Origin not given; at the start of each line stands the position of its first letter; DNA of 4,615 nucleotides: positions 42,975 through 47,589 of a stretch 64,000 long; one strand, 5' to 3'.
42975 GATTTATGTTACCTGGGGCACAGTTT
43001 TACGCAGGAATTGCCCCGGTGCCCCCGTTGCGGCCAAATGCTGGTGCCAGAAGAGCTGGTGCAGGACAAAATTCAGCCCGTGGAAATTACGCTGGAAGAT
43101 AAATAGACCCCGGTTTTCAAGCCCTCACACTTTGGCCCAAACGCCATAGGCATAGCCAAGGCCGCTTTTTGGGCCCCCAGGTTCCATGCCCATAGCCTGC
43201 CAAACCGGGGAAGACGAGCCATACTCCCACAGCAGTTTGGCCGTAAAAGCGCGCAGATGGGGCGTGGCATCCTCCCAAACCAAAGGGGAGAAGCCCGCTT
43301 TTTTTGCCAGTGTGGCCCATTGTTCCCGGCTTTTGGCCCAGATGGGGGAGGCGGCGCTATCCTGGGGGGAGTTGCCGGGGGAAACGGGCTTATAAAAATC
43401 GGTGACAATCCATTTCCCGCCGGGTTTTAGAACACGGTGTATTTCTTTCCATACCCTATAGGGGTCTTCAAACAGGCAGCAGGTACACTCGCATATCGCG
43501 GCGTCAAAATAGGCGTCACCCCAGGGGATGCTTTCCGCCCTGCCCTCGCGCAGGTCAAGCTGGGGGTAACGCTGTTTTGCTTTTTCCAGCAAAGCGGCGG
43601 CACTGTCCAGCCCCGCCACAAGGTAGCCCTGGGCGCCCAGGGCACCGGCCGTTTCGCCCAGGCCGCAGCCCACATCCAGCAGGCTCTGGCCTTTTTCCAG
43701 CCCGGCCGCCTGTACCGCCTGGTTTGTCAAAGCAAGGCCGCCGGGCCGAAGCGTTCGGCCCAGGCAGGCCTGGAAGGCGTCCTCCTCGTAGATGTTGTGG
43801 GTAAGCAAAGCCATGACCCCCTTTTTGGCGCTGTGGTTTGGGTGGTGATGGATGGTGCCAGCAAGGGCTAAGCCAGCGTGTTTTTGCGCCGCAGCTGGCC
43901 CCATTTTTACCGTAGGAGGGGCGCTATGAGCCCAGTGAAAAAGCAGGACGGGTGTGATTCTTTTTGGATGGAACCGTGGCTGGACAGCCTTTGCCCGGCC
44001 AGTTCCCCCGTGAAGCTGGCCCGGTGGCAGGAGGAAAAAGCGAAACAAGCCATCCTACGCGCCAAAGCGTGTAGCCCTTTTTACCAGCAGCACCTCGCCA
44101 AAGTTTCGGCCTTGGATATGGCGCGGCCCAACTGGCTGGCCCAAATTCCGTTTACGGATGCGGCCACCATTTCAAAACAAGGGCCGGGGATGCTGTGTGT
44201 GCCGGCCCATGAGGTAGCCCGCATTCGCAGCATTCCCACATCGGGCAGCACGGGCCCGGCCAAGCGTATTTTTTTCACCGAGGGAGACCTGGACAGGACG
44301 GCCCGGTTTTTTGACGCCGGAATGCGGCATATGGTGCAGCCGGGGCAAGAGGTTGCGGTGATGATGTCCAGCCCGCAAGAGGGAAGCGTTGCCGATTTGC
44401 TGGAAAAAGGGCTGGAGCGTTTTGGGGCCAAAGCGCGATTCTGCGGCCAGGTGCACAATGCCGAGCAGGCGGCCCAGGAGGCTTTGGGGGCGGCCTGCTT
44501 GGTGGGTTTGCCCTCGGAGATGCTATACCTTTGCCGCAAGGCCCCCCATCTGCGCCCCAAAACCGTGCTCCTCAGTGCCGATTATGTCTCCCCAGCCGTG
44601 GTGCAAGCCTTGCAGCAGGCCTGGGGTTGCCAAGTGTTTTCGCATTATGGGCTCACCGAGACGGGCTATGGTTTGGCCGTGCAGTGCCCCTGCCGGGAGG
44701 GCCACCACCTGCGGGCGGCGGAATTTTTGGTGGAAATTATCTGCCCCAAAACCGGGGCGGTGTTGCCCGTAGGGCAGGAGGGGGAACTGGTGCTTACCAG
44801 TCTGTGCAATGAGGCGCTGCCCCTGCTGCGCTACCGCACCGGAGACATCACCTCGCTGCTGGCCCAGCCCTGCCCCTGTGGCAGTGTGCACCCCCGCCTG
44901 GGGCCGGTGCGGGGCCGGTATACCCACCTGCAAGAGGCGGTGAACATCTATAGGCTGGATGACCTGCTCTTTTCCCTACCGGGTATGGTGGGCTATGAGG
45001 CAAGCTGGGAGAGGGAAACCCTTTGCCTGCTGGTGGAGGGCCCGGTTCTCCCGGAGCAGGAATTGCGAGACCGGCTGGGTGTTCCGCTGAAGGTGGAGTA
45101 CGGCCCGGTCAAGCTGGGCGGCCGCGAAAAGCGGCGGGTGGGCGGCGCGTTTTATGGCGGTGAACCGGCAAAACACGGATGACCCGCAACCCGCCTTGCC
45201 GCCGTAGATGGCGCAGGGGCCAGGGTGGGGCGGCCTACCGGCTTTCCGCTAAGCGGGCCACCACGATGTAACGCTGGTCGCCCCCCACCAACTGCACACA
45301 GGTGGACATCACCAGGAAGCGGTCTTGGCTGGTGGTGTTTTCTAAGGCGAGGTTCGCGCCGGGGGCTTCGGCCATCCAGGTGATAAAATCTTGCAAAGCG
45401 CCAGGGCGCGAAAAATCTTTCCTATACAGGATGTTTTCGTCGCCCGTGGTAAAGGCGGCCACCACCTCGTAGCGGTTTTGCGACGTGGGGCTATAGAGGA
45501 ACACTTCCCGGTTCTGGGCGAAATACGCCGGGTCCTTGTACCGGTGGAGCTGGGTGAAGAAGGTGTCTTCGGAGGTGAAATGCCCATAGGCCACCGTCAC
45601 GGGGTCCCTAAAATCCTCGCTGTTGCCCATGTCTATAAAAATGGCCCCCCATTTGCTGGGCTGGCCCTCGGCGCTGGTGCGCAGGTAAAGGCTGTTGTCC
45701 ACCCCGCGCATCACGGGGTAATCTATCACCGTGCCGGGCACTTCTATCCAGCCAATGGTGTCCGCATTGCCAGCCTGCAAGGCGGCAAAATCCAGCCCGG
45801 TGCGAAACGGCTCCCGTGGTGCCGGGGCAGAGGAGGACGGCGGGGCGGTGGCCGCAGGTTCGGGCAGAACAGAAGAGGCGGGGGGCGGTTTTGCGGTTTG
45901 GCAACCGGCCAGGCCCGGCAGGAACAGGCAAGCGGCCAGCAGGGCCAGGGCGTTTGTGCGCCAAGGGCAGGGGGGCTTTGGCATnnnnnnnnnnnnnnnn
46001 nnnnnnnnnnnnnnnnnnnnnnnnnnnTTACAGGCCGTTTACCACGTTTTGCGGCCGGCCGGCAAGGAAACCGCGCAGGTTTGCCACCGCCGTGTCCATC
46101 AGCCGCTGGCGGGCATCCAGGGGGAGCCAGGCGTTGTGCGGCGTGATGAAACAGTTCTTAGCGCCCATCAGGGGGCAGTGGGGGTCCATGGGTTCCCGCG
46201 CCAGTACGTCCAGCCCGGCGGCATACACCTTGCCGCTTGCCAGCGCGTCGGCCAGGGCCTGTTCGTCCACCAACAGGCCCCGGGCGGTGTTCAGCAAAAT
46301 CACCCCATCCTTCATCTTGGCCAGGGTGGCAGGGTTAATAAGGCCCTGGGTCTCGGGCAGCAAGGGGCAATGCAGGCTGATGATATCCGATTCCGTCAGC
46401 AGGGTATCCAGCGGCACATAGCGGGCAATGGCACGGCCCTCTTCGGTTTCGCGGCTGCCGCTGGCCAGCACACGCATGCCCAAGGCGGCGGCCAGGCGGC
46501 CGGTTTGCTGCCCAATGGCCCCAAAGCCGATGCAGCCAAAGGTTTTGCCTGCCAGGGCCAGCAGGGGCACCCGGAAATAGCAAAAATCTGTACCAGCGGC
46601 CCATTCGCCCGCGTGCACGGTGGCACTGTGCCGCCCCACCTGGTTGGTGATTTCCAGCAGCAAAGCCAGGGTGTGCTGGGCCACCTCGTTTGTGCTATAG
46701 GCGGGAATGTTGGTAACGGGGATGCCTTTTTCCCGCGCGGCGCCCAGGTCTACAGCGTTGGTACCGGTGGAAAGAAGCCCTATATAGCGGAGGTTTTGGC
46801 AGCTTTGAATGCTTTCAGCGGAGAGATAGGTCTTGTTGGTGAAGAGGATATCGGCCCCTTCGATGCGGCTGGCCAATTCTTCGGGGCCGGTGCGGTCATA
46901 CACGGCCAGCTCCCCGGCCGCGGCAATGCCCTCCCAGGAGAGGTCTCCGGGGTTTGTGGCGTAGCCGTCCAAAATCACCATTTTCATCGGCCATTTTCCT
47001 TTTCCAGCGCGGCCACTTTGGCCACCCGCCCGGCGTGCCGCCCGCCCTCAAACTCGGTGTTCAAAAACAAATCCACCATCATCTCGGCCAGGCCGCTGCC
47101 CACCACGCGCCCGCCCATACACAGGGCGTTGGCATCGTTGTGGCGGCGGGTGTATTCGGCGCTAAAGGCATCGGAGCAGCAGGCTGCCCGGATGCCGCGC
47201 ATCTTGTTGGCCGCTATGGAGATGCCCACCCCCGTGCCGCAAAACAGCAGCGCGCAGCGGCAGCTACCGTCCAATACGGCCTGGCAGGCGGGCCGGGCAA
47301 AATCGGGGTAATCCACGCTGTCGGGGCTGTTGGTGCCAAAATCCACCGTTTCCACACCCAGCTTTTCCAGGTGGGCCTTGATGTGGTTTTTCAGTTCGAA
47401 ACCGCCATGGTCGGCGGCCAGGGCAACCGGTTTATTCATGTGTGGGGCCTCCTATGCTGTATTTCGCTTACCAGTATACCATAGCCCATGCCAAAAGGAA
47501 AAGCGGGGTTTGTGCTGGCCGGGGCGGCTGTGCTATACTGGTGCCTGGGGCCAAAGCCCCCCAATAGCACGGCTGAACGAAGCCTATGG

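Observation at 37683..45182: Mop-type aldehyde oxidoreductase flanked by an uncharacterised accessory set (FAD/Fe-S/CCG fusion, Zn-ribbon, methyltransferase, AMP-ligase)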

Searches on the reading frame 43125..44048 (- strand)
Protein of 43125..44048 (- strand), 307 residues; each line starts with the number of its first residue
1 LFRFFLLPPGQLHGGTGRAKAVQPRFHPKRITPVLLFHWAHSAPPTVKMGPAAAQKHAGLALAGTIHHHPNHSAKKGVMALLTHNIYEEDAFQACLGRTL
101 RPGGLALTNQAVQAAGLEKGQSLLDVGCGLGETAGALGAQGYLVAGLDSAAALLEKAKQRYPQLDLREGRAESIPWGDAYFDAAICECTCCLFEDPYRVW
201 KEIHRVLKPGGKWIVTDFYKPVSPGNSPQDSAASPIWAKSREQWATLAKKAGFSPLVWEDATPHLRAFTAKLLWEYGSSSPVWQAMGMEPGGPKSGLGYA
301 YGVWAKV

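Call 3: search_protein_families(library=ncbifam, proteins=[window:43125-44048:-], max_evalue=0.001)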
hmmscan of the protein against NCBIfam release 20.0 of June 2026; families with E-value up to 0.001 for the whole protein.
window:43125-44048:- (307 aa): 25 families
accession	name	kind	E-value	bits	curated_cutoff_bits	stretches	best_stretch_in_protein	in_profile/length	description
NF045667.1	MTase_DVU1556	equivalog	1e-53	181.9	155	1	99-301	2-209/213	DVU_1556 family methyltransferase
NF047649.1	MTase_UXPK_star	exception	1.6e-14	53.6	460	1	117-218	75-184/283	methyltransferase/UXPK-star double selenoprotein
TIGR01934.1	MenG_MenH_UbiE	subfamily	1.2e-13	50.9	158.35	1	109-223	29-149/223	ubiquinone/menaquinone biosynthesis methyltransferase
NF008823.0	PRK11873.1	subfamily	1.5e-13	50.8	263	1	113-218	71-184/272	arsenite methyltransferase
NF001241.0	PRK00216.1-2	equivalog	6.4e-13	48.9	327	1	110-223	42-155/231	demethylmenaquinone methyltransferase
NF001244.0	PRK00216.1-5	equivalog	9.6e-13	48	216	1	109-223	38-161/236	bifunctional demethylmenaquinone methyltransferase/2-methoxy-6-polyprenyl-1,4-benzoquinol methylase UbiE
NF041537.1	ArsM_AhpD_UU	exception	2.2e-12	46.4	510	1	117-218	74-183/345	arsenite methyltransferase/AhpD domain selenoprotein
NF045825.1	FAmtase_mtf2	equivalog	6.8e-12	45.1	400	1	118-237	57-180/248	fatty-acid O-methyltransferase Mtf2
NF043040.1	corrin_prot_MT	hypoth_equivalog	1e-11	44.7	180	1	105-223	27-155/216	corrinoid protein-associated methyltransferase CpaM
NF041536.1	ArsM_DUF2284_UU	exception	2.3e-11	42.7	575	1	117-217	74-182/459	arsenite methyltransferase/DUF2284 domain selenoprotein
NF040539.1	AST_met_ArsM_2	exception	3.8e-11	43.3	240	1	119-223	56-173/262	putative arsinothricin biosynthesis methyltransferase ArsM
NF001243.0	PRK00216.1-4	equivalog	3.3e-10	39.7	235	1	110-222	38-158/237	demethylmenaquinone methyltransferase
NF045823.1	PthPhpthDimycoMt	equivalog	1.1e-09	37.8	300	1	119-226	66-177/256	phthiotriol/phenolphthiotriol dimycocerosates methyltransferase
NF052510.1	methyltran_MpqE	exception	2.4e-09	36.9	335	1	109-223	36-159/234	methyl-plastoquinone biosynthesis methyltransferase MpqE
NF007610.0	PRK10258.1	equivalog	3e-09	36.6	342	1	118-216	41-139/251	malonyl-ACP O-methyltransferase BioC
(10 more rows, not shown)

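Call 4: search_protein_families(library=pfam, proteins=[window:43125-44048:-], max_evalue=0.001)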
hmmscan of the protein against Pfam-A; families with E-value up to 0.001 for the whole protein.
window:43125-44048:- (307 aa): 8 families
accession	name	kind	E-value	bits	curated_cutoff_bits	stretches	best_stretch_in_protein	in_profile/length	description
PF08241.18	Methyltransf_11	-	2.1e-23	83.2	21.2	1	124-214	1-94/95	Methyltransferase domain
PF13649.12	Methyltransf_25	-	1.2e-17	64.8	27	1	124-211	2-97/97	Methyltransferase domain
PF13847.12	Methyltransf_31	-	7.6e-16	58.5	27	1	118-220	2-120/145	Methyltransferase domain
PF08242.18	Methyltransf_12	-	1.6e-11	45.2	30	1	124-212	1-97/98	Methyltransferase domain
PF13489.12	Methyltransf_23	-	2e-11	44.3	27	1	113-250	14-156/164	Methyltransferase domain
PF01209.24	Ubie_methyltran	-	1.6e-08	34.7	20.1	1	113-224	41-160/233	ubiE/COQ5 methyltransferase family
PF05148.21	Methyltransf_8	-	0.00069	20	27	0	120-217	73-158/219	Hypothetical methyltransferase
PF00891.24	Methyltransf_2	-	0.00072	19.4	22.3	0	86-254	29-210/210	O-methyltransferase domain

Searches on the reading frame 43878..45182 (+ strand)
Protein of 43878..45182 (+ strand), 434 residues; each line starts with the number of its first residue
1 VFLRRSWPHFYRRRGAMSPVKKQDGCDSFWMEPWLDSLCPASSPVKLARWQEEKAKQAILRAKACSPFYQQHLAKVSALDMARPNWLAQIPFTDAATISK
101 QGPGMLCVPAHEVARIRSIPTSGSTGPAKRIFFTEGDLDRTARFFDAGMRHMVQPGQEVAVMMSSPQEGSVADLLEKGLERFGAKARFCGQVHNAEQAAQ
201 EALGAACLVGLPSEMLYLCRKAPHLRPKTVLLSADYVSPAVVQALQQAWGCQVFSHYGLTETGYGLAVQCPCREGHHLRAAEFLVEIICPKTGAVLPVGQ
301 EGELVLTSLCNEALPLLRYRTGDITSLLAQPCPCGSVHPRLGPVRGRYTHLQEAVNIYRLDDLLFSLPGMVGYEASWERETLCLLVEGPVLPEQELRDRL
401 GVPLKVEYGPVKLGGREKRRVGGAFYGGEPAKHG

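Call 3: search_protein_families(library=ncbifam, proteins=[window:43878-45182:+], max_evalue=0.001)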
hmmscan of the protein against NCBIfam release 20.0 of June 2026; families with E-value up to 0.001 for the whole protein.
window:43878-45182:+ (434 aa): 8 families
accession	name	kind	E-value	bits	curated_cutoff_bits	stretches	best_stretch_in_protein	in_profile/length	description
NF045666.1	DVU1553_fam_AMP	equivalog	9.9e-111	370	300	1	43-347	19-330/331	DVU_1553 family AMP-dependent CoA ligase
NF041878.1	paak_haloarch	equivalog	6.8e-37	127.1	700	1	46-358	12-337/427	phenylacetate--CoA ligase PaaK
NF053551.1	FlxY_rubin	equivalog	9.3e-33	113.6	520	2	234-350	211-325/424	flexirubin biosynthesis putative acyl-CoA ligase FlxY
TIGR02155.1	PA_CoA_ligase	equivalog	6.9e-26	90.7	646.3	1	229-351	199-320/422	phenylacetate--CoA ligase PaaK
NF041217.1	BagE_FevW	exception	3.2e-21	75.8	800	1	232-387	199-357/424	bagremycin/ferroverdin synthetase BagE/FevW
TIGR03335.1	F390_ftsA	equivalog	1.1e-10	40.8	458.7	1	243-346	222-329/445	coenzyme F390 synthetase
TIGR02304.1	aden_form_hyp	equivalog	5.3e-06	25.7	251.9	0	305-350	283-328/430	F390 synthetase-related protein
TIGR01733.1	AA-adenyl-dom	subfamily_domain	1.6e-05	23.9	317.4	1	119-305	126-323/409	amino acid adenylation domain-containing protein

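Call 4: search_protein_families(library=pfam, proteins=[window:43878-45182:+], max_evalue=0.001)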
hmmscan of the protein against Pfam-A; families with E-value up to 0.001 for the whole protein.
window:43878-45182:+ (434 aa): 1 family
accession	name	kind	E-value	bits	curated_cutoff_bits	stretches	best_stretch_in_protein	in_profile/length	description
PF00501.34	AMP-binding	-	1.2e-09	37.9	29.9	1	119-307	168-375/384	AMP-binding enzyme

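Call 45: search_solved_structures(query=window:43926-45182:+, max_evalue=0.001, show_alignments=1)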
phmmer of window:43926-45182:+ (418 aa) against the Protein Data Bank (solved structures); distinct sequences matched with E-value up to 0.001: 8.
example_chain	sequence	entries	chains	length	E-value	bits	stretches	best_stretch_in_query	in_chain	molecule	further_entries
4r1l_A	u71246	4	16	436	3.3e-26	95.5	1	27-344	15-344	Phenylacetate-coenzyme A ligase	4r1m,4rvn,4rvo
2y27_A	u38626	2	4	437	5.8e-22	81.5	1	29-314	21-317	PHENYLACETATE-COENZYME A LIGASE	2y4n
6wuq_A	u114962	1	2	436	2.9e-20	75.9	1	215-393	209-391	AjiA1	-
2y4o_A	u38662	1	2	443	3.5e-20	75.7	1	30-356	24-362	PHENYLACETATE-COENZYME A LIGASE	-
6siw_A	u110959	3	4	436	9e-19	71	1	206-393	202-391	PaaK-like ligase (AMP-dependent synthetase and ligase) | AMP-dependent synthetase and ligase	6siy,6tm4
6siw_B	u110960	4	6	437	9.3e-19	71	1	206-393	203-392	PaaK-like ligase (AMP-dependent synthetase and ligase) | AMP-dependent synthetase and ligase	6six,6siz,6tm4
9s3l_A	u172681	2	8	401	6.3e-14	55.1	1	214-354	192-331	Phenylacetate-CoA ligase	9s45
6hdw_A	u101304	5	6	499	4.9e-07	32.4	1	89-334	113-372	2-hydroxyisobutyryl-CoA synthetase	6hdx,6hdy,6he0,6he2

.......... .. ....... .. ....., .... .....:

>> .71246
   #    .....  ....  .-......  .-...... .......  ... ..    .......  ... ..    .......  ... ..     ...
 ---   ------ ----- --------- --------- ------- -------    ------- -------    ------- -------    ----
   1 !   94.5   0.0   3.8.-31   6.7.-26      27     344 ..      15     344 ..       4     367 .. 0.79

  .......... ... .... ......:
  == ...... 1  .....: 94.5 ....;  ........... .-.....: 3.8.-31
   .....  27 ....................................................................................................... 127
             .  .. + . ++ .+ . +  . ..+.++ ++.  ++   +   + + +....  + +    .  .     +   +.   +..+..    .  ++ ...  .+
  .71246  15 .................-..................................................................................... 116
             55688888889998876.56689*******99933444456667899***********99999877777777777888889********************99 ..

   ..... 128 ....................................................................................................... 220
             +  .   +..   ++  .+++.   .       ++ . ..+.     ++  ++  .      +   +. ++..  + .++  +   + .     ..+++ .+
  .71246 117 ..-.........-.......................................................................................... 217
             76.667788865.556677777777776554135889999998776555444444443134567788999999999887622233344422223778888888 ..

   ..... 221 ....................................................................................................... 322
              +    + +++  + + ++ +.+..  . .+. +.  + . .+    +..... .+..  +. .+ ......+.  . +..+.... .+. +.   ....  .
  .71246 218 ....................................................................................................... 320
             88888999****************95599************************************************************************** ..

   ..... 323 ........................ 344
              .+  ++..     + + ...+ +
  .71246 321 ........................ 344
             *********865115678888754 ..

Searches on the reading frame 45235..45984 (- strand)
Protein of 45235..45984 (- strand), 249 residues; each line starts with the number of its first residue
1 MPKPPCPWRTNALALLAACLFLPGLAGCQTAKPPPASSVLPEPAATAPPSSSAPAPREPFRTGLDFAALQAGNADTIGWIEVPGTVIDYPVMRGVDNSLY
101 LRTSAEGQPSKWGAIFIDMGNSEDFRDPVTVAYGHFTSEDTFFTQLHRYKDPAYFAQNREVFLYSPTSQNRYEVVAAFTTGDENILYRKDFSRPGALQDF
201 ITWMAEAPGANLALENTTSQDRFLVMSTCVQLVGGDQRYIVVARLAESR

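Call 3: search_protein_families(library=ncbifam, proteins=[window:45235-45984:-], max_evalue=0.001)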
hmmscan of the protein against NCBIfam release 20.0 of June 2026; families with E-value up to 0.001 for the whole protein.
window:45235-45984:- (249 aa): 2 families
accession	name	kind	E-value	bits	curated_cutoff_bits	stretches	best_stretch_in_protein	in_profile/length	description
TIGR03064.1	sortase_srtB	equivalog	7.3e-38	130.2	153.75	1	63-241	59-235/235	class B sortase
NF040525.1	SrtB_LPKTxSAVK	exception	2.1e-25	89.2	200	1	65-230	54-224/261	class B sortase, LPKTxAVK-specific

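Call 4: search_protein_families(library=pfam, proteins=[window:45235-45984:-], max_evalue=0.001)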
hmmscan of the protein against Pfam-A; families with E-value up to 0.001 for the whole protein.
window:45235-45984:- (249 aa): 1 family
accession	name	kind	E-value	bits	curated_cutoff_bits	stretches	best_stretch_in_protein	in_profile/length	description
PF04203.18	Sortase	-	3.1e-11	43.5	26.6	1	80-245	1-124/125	Sortase domain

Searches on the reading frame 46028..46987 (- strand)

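Call 3: search_protein_families(library=ncbifam, proteins=[window:46028-46987:-], max_evalue=0.001)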
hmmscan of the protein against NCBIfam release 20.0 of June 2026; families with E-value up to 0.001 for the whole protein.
window:46028-46987:- (319 aa): 21 families
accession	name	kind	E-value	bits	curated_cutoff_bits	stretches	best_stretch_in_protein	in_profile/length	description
NF005069.0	PRK06487.1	equivalog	5.5e-89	298.4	448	1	1-317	4-320/320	2-hydroxyacid dehydrogenase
NF006263.0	PRK08410.1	equivalog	6.4e-77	259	389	1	1-310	1-309/311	D-2-hydroxyacid dehydrogenase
NF005387.0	PRK06932.1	equivalog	1.6e-70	237.6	492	1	2-308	3-310/314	2-hydroxyacid dehydrogenase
NF009714.1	PRK13243.1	equivalog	1.9e-54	185.2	455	1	36-317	37-323/332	glyoxylate reductase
TIGR01327.1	PGDH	equivalog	3.7e-53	181.1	454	1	27-312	23-305/525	phosphoglycerate dehydrogenase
NF008759.0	PRK11790.1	equivalog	1.4e-50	172.1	404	1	35-298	45-307/410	phosphoglycerate dehydrogenase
NF011938.0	PRK15409.1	equivalog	1.2e-45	155.9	492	1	37-317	38-319/324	glyoxylate/hydroxypyruvate reductase GhrB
NF005750.0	PRK07574.1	equivalog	6.3e-37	127.5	329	1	36-312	82-361/386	NAD-dependent formate dehydrogenase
NF000492.1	vanH_gen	exception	1.2e-34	119.8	540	1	65-265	66-255/312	D-lactate dehydrogenase VanH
NF041369.1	Dhydh_Halo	equivalog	1.9e-31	109.4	400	1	64-288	54-275/305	D-2-hydroxyacid dehydrogenase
NF001309.0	PRK00257.1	equivalog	1.1e-30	106.9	434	1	144-303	113-273/379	4-phosphoerythronate dehydrogenase PdxB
NF005027.0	PRK06436.1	equivalog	1.3e-29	103.3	261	1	63-317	47-289/303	2-hydroxyacid dehydrogenase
NF000128.1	vanH-Sc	exception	4.3e-29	101.7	650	1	65-265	86-275/337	D-lactate dehydrogenase VanH-Sc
NF000371.1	vanH_Agroup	exception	6.8e-29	101.1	700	1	65-265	71-260/322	VanH-A/VanH-Pt family D-lactate dehydrogenase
NF000112.1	vanH-Amyco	exception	4.3e-25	88.7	625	1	65-264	95-283/348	VanH-AOV family D-lactate dehydrogenase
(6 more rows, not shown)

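Call 4: search_protein_families(library=pfam, proteins=[window:46028-46987:-], max_evalue=0.001)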
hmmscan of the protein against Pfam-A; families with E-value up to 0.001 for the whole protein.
window:46028-46987:- (319 aa): 2 families
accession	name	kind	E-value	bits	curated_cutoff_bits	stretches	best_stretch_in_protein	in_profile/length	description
PF02826.25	2-Hacid_dh_C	-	2.2e-52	177.4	25.1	1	107-286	1-178/178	D-isomer specific 2-hydroxyacid dehydrogenase, NAD binding domain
PF00389.36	2-Hacid_dh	-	1.2e-25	90.2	24.6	1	25-317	19-134/134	D-isomer specific 2-hydroxyacid dehydrogenase, catalytic domain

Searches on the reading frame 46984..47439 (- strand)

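Call 20: search_protein_families(library=ncbifam, proteins=[window:46984-47439:-], max_evalue=0.00001)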
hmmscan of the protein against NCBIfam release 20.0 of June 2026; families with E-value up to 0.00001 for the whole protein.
window:46984-47439:- (151 aa): 11 families
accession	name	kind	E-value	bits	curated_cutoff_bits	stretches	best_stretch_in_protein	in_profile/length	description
NF004051.0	PRK05571.1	subfamily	7e-57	191.4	135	1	4-147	3-147/149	ribose-5-phosphate isomerase B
TIGR01120.1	rpiB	equivalog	8.8e-53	178.1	138.65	1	5-145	2-142/143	ribose 5-phosphate isomerase B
TIGR00689.1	rpiB_lacA_lacB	subfamily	1.1e-52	177.8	88.3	1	5-148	1-145/145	RpiB/LacA/LacB family sugar-phosphate isomerase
TIGR02133.1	RPI_actino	equivalog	2.5e-38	131.2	168.2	1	5-146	3-146/148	ribose-5-phosphate isomerase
NF051858.1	EryPhIsonDerIRhiz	equivalog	6.3e-33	114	240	1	5-147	3-148/150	D-erythrulose-4-phosphate isomerase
NF006381.0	PRK08622.1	equivalog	2.1e-30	105.8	234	1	5-149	3-148/171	galactose-6-phosphate isomerase subunit LacB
NF006380.0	PRK08621.1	equivalog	5.4e-26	91.7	164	1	5-140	3-136/142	galactose-6-phosphate isomerase subunit LacA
TIGR01119.1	lacB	equivalog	2.9e-23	82.4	312.55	1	5-149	3-148/171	galactose-6-phosphate isomerase subunit LacB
NF009258.0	PRK12615.1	equivalog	3e-20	72.8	325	1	5-149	3-148/171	galactose-6-phosphate isomerase subunit LacB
NF009257.0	PRK12613.1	equivalog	8.3e-20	71.4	243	1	5-141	3-136/141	galactose-6-phosphate isomerase subunit LacA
TIGR01118.1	lacA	equivalog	7.6e-17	61.8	181.1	1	7-140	5-136/141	galactose-6-phosphate isomerase subunit LacA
